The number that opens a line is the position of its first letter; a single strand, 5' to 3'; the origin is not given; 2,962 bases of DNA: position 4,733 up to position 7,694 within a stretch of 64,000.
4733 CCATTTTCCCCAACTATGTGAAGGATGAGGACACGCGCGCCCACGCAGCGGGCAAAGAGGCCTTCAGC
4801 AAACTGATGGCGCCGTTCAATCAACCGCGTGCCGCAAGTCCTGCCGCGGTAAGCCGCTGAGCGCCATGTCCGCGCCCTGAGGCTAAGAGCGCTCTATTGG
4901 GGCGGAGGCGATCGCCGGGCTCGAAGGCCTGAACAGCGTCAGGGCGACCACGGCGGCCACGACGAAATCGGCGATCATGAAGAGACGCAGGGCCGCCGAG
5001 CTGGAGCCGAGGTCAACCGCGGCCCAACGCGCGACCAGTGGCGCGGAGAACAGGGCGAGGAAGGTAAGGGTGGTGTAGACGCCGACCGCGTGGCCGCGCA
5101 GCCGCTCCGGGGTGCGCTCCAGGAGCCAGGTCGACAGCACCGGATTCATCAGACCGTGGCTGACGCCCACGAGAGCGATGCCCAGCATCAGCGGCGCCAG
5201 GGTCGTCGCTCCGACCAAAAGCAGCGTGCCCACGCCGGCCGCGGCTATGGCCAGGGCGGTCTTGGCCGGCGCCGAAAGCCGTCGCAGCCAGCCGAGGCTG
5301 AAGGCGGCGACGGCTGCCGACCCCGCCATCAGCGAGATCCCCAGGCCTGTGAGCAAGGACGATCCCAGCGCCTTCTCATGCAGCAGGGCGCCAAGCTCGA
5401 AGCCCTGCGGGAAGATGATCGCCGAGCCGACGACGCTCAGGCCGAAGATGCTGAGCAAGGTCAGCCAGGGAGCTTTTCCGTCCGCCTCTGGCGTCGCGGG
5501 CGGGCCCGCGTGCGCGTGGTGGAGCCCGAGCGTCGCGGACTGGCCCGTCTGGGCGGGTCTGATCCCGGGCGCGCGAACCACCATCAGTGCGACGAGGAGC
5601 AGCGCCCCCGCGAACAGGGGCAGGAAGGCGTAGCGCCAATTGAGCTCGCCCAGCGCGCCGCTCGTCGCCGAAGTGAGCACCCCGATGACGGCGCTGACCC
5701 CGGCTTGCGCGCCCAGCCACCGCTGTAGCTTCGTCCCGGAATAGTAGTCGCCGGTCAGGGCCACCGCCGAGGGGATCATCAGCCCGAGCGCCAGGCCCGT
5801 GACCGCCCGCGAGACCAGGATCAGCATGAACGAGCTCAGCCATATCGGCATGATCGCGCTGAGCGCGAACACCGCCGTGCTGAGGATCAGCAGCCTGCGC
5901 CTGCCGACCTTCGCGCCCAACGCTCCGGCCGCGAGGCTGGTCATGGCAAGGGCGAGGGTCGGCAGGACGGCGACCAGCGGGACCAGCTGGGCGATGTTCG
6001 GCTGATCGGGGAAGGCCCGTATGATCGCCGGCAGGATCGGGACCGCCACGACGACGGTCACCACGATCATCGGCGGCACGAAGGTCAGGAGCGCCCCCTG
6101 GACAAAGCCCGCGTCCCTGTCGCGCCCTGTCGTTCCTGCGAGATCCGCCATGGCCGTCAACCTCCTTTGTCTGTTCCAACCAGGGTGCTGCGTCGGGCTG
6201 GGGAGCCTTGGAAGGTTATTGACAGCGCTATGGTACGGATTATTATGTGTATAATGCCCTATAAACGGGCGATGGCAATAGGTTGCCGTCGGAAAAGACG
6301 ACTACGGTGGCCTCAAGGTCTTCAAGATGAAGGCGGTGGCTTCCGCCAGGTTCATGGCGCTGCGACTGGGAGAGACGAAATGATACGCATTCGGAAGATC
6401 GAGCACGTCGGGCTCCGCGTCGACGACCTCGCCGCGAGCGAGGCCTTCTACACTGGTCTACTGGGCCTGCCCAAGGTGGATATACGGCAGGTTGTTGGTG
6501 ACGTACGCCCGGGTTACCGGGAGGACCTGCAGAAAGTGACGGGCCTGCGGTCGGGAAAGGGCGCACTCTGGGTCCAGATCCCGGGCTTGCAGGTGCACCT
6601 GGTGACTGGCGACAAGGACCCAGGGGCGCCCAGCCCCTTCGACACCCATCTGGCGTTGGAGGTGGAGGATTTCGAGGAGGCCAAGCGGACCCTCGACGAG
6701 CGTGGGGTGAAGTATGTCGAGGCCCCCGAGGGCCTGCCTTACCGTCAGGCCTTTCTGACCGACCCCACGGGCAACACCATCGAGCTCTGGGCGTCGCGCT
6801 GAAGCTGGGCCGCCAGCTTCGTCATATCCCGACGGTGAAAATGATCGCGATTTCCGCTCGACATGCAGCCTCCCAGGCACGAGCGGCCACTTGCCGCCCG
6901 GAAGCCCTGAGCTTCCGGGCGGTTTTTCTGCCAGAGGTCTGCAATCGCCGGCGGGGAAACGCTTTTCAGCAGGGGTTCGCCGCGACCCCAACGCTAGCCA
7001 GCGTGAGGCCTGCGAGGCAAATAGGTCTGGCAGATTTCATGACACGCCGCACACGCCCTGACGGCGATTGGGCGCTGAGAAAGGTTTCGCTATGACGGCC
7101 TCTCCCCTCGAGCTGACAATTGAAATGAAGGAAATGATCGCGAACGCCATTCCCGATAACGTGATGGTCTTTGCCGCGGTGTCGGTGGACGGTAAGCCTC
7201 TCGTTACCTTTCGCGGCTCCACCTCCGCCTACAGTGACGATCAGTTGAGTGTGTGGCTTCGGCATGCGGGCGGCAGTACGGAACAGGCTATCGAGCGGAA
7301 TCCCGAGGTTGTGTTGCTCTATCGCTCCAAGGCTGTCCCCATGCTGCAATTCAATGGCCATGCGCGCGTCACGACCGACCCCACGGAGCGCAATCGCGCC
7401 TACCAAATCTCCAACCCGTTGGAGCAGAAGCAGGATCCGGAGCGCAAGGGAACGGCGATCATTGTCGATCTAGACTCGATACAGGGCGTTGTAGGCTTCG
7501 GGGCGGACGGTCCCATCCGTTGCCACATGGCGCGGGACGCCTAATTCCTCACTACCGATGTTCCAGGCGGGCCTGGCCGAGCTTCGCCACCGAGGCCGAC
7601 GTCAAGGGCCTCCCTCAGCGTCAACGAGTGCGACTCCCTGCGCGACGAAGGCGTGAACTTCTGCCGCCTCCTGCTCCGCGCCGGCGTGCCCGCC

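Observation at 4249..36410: One promoter/operator module reiterated in front of at least seven transcription units of the catabolic region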

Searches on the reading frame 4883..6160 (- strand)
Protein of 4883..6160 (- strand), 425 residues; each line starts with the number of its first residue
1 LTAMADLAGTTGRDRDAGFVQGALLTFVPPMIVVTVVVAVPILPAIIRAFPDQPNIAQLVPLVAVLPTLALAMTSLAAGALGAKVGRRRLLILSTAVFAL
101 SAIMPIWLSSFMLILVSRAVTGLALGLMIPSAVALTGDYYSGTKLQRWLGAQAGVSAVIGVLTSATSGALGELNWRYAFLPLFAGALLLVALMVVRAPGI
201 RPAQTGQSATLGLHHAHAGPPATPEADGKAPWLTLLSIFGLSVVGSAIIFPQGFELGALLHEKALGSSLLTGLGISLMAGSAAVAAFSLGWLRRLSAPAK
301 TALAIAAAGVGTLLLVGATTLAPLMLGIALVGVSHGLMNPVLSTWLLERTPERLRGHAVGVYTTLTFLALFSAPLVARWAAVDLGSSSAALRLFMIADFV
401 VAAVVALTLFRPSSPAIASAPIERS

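Call 8: search_protein_families(library=pfam, proteins=[window:4883-6160:-])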
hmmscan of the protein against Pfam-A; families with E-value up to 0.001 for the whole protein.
window:4883-6160:- (425 aa): 2 families
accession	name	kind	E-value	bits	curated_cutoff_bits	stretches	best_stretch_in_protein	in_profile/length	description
PF07690.21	MFS_1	-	7.3e-33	114.4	33.4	2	39-374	15-347/347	Major Facilitator Superfamily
PF00083.30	Sugar_tr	-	6.7e-11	42.2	22.3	2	63-193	51-188/452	Sugar (and other) transporter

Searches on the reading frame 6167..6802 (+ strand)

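Call 8: search_protein_families(library=pfam, proteins=[window:6167-6802:+])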
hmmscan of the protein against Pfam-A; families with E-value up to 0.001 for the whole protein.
window:6167-6802:+ (211 aa): 4 families
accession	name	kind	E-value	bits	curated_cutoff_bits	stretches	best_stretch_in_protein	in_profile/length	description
PF00903.31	Glyoxalase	-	7e-15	55.9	20.6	1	77-207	1-121/121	Glyoxalase/Bleomycin resistance protein/Dioxygenase superfamily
PF13669.12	Glyoxalase_4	-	4.2e-06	27.5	27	1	80-186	2-96/109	Glyoxalase/Bleomycin resistance protein/Dioxygenase superfamily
PF18029.7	Glyoxalase_6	-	2.1e-05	25.5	23.6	1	81-207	2-105/106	Glyoxalase-like domain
PF22677.2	Ble-like_N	-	0.00042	20.5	24.5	0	80-101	4-25/41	Bleomycin resistance protein-like N-terminal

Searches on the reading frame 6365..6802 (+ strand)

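Call 32: search_protein_families(library=ncbifam, proteins=[window:6365-6802:+], max_evalue=0.00001)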
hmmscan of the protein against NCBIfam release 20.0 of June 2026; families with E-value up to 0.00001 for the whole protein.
window:6365-6802:+ (145 aa): 3 families
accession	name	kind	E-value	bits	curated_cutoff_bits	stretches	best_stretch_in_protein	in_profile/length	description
TIGR00068.2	glyox_I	equivalog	1.8e-07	31.2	120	0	90-142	86-138/143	lactoylglutathione lyase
NF050075.1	SMU1112c_YaeR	equivalog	6.7e-07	29.6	140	0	95-142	75-124/125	SMU1112c/YaeR family gloxylase I-like metalloprotein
NF050074.1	glyox_I_GloA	exception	6.3e-06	26.4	165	0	94-141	70-119/121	lactoylglutathione lyase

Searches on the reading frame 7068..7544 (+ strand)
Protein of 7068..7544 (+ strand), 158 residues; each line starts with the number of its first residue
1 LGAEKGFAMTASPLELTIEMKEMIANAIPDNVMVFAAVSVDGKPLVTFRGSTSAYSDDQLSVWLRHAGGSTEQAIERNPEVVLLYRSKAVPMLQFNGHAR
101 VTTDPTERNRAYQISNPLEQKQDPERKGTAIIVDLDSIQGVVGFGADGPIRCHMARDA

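Call 70: search_protein_families(library=pfam, proteins=[window:7068-7544:+], max_evalue=0.01)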
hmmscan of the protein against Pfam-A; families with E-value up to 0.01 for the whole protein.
window:7068-7544:+ (158 aa): 1 family
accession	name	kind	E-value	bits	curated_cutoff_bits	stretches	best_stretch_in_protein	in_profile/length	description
PF01243.27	PNPOx_N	-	9.2e-08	32.9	28.1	1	20-126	5-103/120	Pyridoxamine 5'-phosphate oxidase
